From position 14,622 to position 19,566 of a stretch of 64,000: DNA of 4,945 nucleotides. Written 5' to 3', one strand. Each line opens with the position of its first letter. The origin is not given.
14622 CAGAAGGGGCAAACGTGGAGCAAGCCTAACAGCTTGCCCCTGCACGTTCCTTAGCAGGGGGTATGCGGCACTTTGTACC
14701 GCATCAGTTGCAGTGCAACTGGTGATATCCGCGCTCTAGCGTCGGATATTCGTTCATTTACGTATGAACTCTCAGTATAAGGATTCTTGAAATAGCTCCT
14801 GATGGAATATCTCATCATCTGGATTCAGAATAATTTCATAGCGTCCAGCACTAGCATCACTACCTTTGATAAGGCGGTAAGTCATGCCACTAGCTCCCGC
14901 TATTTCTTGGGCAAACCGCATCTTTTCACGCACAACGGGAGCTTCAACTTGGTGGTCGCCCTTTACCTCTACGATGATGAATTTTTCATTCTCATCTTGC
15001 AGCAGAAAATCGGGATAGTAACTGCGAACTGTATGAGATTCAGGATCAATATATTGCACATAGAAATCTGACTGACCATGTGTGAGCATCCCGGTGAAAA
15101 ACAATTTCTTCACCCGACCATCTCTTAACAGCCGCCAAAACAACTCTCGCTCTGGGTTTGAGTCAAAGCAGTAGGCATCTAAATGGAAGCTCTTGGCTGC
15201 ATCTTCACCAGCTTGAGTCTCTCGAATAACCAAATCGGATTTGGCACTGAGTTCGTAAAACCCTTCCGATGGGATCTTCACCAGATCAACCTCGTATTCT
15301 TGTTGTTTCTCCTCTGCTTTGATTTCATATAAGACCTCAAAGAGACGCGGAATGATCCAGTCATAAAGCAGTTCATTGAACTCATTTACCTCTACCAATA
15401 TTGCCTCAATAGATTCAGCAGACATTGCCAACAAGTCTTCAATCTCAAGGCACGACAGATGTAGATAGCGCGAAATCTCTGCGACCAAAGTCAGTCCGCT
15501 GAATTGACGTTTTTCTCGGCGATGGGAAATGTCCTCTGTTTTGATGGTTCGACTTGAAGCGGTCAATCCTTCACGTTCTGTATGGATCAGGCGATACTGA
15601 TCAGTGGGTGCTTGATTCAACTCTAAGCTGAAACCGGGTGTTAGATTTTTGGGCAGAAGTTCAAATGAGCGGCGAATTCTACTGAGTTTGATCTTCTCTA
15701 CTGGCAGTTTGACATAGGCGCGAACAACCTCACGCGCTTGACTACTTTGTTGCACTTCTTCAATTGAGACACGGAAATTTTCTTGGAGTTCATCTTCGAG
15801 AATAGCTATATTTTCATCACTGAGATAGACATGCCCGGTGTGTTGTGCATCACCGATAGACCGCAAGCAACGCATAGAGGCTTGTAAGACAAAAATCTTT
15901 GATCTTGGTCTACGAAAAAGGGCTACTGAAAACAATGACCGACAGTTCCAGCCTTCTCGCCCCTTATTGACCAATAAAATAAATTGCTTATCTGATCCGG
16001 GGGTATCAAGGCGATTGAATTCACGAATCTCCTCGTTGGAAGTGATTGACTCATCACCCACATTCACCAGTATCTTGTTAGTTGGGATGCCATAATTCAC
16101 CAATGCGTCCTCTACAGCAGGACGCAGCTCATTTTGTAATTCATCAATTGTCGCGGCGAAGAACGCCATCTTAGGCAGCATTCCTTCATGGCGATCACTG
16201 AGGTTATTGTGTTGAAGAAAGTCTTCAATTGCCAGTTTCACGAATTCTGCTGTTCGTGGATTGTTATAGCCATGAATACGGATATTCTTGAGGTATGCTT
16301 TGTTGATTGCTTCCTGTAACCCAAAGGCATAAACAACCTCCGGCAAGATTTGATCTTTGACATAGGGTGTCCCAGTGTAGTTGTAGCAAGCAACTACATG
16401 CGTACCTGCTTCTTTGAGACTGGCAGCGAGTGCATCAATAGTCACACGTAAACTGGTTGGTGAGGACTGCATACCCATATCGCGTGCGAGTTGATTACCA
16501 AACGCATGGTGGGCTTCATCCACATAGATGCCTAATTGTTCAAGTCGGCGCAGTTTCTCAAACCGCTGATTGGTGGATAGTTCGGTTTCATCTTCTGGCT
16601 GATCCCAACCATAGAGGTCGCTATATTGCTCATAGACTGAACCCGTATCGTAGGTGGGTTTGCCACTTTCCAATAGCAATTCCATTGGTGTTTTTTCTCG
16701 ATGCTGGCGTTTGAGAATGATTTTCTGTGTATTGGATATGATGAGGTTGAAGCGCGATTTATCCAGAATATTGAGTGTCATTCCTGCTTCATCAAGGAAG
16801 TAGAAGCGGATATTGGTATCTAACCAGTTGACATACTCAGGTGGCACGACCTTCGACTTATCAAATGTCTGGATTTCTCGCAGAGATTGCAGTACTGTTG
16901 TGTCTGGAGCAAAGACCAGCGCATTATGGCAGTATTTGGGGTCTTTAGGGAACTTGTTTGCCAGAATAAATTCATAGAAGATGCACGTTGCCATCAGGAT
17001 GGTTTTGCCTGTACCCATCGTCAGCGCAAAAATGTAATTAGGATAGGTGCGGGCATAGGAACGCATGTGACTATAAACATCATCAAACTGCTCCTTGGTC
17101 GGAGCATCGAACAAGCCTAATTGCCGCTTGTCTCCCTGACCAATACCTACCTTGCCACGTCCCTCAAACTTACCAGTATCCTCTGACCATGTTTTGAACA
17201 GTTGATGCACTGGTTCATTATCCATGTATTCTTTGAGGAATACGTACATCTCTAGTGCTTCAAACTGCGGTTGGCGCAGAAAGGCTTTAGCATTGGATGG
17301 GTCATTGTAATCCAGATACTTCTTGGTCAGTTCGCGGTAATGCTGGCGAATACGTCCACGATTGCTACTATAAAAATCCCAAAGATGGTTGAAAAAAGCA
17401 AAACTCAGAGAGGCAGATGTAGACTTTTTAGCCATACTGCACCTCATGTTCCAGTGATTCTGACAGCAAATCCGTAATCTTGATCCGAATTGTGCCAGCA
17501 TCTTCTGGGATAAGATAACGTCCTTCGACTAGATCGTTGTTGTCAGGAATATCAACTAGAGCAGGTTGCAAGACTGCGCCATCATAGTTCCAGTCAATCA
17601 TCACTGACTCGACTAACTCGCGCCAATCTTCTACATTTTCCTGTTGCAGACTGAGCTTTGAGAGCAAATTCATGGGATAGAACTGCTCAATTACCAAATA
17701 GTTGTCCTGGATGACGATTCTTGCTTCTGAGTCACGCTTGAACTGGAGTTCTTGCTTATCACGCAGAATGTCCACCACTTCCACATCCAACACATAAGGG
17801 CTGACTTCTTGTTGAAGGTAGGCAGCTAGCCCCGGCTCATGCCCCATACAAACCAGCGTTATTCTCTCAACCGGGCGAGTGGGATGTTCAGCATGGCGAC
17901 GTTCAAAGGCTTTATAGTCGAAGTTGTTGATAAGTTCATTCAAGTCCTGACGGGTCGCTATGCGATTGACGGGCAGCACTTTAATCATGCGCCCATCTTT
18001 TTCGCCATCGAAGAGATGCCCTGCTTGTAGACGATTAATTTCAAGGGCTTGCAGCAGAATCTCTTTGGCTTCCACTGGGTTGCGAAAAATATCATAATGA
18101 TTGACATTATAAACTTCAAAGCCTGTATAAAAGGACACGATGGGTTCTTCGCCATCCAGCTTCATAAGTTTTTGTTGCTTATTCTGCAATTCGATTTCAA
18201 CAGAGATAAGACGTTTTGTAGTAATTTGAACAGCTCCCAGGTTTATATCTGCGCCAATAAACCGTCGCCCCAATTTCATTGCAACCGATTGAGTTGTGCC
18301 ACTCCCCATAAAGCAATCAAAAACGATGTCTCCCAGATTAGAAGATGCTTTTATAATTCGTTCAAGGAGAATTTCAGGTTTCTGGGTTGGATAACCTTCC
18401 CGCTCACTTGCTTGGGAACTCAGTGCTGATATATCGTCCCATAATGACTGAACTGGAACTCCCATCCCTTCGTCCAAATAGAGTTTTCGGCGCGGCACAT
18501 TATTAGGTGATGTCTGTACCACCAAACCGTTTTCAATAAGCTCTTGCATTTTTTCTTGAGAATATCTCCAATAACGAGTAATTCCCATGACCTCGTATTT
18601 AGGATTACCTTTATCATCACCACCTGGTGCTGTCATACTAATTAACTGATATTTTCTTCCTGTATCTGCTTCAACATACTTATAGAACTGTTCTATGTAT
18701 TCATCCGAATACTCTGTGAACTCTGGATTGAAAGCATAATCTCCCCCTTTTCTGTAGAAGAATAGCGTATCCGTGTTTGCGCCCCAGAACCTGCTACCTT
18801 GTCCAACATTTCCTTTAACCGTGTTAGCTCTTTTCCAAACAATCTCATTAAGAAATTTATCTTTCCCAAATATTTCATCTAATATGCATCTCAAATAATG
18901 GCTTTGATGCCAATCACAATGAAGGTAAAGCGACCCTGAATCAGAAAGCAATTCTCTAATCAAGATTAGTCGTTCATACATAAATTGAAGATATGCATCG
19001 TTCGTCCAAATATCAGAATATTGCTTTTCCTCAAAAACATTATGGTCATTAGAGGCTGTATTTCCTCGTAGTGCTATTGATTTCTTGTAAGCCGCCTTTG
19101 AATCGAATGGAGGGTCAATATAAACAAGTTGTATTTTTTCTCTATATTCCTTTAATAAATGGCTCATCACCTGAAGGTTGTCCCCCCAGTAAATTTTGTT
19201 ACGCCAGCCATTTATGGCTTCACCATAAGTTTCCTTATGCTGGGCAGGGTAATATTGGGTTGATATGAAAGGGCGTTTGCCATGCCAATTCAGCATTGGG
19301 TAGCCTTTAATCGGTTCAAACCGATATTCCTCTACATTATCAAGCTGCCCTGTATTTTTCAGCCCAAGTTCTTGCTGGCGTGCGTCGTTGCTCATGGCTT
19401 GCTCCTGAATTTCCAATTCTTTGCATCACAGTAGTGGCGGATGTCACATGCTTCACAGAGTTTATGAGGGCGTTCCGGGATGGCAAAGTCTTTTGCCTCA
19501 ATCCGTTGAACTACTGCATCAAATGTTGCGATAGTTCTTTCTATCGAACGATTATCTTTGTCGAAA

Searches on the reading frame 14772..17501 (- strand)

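Call 40: search_protein_families(library=pfam, proteins=[window:14772-17501:-], max_evalue=0.0001)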
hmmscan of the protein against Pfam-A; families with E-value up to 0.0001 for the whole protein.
window:14772-17501:- (909 aa): 2 families
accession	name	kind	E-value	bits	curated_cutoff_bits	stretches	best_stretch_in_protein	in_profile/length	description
PF08722.17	Tn7_TnsA-like_N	-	1.2e-05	26.2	26.5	1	815-878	14-83/85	TnsA-like endonuclease N terminal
PF04851.21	ResIII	-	6.2e-05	23.4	22.5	0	151-336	21-140/164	Type III restriction enzyme, res subunit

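Call 90: search_protein_families(library=padloc, proteins=[window:14772-17501:-], max_evalue=0.00001)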
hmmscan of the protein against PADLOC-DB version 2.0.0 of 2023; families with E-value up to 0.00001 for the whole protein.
window:14772-17501:- (909 aa): 0 families

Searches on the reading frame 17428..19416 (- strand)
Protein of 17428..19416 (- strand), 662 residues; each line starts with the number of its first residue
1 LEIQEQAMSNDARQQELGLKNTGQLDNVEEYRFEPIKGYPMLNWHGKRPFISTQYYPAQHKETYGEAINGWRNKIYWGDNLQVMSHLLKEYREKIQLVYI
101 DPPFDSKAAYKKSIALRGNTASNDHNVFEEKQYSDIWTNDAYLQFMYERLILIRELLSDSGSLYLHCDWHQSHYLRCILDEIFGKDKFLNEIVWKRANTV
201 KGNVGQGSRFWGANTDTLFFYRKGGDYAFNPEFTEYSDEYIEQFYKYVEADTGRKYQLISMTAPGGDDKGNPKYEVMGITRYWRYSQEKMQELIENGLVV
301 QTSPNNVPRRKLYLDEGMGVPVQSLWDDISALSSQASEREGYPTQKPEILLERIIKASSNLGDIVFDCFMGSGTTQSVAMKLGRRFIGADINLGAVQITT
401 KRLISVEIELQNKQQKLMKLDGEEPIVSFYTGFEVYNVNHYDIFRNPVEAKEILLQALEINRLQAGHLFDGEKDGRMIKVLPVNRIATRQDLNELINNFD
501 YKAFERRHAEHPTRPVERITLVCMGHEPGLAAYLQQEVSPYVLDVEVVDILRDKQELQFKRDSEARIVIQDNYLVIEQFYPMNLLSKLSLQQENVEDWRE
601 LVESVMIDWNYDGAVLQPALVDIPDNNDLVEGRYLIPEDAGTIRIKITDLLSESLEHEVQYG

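Call 40: search_protein_families(library=pfam, proteins=[window:17428-19416:-], max_evalue=0.0001)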
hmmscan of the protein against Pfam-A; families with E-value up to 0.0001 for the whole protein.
window:17428-19416:- (662 aa): 1 family
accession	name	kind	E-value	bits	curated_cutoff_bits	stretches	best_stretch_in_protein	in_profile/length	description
PF01555.25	N6_N4_Mtase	-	5.8e-46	157.6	26.7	1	95-400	1-220/221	DNA methylase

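Call 90: search_protein_families(library=padloc, proteins=[window:17428-19416:-], max_evalue=0.00001)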
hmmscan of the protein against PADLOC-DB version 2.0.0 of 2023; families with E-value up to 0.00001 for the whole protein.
window:17428-19416:- (662 aa): 53 families (the best 25 are shown)
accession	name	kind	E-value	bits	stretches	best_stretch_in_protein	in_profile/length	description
PDLC03354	MTase_II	-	1.6e-78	262.7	1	73-412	61-391/425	Type II methyltransferase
PDLC03633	MTase_III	-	2e-57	193.2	2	70-237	75-244/616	Type III methyltransferase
PDLC03339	MTase_II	-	2.4e-51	172.8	2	312-405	181-273/399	Type II methyltransferase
PDLC03644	MTase_III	-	3.1e-50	169.5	1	40-407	2-397/542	Type III methyltransferase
PDLC03638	MTase_III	-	1.6e-48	163.6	1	66-391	377-665/816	Type III methyltransferase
PDLC03635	MTase_III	-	2.9e-46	156.5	2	72-258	218-383/708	Type III methyltransferase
PDLC03300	MTase_II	-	3e-46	155.9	2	320-405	195-278/302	Type II methyltransferase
PDLC03634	MTase_III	-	3.4e-42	143.1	1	41-383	59-430/621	Type III methyltransferase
PDLC03636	MTase_III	-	2.1e-41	140.3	2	71-223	45-173/575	Type III methyltransferase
PDLC03371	MTase_II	-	6.7e-40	135.3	1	69-407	7-256/260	Type II methyltransferase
PDLC03641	MTase_III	-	1.2e-39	134.4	1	73-384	105-433/657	Type III methyltransferase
PDLC03299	MTase_II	-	1.3e-30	104.9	1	330-408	184-262/296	Type II methyltransferase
PDLC03738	oMTase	-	3.4e-26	89.8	2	341-434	203-295/376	orphan methyltransferase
PDLC03216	MTase_II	-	4.4e-26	89.7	2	342-431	194-282/364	Type II methyltransferase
PDLC03265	MTase_II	-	4.3e-25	86.8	1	122-403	56-328/333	Type II methyltransferase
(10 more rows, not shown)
